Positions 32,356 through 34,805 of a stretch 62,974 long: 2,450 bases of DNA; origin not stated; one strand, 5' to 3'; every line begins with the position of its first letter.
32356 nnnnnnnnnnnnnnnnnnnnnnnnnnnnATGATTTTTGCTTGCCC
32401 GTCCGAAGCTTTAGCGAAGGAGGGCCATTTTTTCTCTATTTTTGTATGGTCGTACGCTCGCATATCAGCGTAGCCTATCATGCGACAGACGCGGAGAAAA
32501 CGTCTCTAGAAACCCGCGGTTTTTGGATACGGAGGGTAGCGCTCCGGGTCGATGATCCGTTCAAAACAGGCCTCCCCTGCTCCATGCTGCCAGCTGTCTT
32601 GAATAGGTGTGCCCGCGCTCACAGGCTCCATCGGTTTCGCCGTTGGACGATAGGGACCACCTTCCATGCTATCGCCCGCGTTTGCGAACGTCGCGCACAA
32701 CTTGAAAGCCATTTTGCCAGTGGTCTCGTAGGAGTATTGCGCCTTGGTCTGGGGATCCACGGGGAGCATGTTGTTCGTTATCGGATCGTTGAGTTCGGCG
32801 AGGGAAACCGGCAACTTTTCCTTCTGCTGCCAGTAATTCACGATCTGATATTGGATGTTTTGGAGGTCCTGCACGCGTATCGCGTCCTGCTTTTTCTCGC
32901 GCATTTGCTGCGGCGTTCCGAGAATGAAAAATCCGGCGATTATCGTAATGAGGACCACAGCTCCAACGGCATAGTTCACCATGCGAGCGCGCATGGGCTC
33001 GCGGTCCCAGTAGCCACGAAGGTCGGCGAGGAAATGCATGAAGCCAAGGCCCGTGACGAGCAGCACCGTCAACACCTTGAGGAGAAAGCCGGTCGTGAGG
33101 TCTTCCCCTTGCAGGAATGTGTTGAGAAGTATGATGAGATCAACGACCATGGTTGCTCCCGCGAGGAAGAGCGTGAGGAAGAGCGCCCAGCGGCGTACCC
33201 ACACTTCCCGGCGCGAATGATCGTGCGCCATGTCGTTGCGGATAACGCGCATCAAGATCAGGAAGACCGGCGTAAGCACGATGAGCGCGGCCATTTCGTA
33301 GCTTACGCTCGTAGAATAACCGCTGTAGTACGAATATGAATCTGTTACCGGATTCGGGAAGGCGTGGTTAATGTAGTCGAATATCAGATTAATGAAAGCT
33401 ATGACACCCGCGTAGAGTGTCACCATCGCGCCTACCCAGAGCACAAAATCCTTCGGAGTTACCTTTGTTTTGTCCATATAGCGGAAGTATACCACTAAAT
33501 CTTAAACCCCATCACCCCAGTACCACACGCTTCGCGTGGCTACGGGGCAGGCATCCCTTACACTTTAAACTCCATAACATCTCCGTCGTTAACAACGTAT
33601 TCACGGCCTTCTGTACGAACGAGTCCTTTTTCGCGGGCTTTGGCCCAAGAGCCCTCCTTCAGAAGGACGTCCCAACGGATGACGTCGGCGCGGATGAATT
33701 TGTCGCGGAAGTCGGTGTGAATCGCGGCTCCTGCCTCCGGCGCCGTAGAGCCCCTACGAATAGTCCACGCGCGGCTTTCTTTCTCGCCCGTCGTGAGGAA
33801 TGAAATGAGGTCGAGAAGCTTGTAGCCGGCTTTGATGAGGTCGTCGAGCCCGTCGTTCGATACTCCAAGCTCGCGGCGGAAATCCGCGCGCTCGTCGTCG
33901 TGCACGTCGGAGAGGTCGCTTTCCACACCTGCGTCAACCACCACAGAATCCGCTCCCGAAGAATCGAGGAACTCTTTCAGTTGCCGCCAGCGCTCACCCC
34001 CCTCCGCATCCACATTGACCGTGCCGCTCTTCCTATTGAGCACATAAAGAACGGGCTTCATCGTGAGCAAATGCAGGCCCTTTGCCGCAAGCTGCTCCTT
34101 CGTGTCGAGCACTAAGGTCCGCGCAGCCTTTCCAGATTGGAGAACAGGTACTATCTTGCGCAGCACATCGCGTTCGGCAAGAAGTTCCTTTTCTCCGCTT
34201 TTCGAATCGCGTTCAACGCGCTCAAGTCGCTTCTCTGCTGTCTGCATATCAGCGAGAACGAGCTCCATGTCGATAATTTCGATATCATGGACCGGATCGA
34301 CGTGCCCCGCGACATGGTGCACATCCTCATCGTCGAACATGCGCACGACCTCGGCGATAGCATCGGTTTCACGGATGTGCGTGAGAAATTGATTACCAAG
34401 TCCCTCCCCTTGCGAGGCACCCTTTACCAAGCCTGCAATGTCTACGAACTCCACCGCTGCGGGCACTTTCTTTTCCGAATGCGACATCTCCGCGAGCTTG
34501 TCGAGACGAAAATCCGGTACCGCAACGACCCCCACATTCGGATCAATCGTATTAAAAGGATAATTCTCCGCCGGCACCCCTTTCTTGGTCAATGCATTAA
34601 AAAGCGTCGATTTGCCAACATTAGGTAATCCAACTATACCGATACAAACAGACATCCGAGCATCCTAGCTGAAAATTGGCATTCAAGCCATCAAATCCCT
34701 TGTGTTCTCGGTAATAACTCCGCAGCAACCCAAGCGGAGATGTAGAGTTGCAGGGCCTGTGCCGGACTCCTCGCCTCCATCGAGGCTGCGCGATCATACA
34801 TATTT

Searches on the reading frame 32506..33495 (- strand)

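Call 72: search_protein_families(library=pfam, proteins=[window:32506-33495:-], max_evalue=0.001)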
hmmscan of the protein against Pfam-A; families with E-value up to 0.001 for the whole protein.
window:32506-33495:- (329 aa): 1 family
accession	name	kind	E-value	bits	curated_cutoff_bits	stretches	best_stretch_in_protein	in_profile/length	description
PF18920.5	DUF5671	-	3e-17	63.2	28.4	1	19-144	4-121/132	Domain of unknown function (DUF5671)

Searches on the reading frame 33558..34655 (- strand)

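Call 72: search_protein_families(library=pfam, proteins=[window:33558-34655:-], max_evalue=0.001)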
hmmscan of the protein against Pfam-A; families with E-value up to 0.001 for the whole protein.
window:33558-34655:- (365 aa): 3 families
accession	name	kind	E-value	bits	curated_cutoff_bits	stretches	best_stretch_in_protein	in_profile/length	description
PF06071.19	YchF-GTPase_C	-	3.4e-32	110.8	27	1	283-365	1-83/84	Protein of unknown function (DUF933)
PF01926.29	MMR_HSR1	-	3.3e-21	75.9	21.9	1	5-110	2-87/113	50S ribosome-binding GTPase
PF02421.24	FeoB_N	-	4.4e-07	30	27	1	5-45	3-43/156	Ferrous iron transport protein B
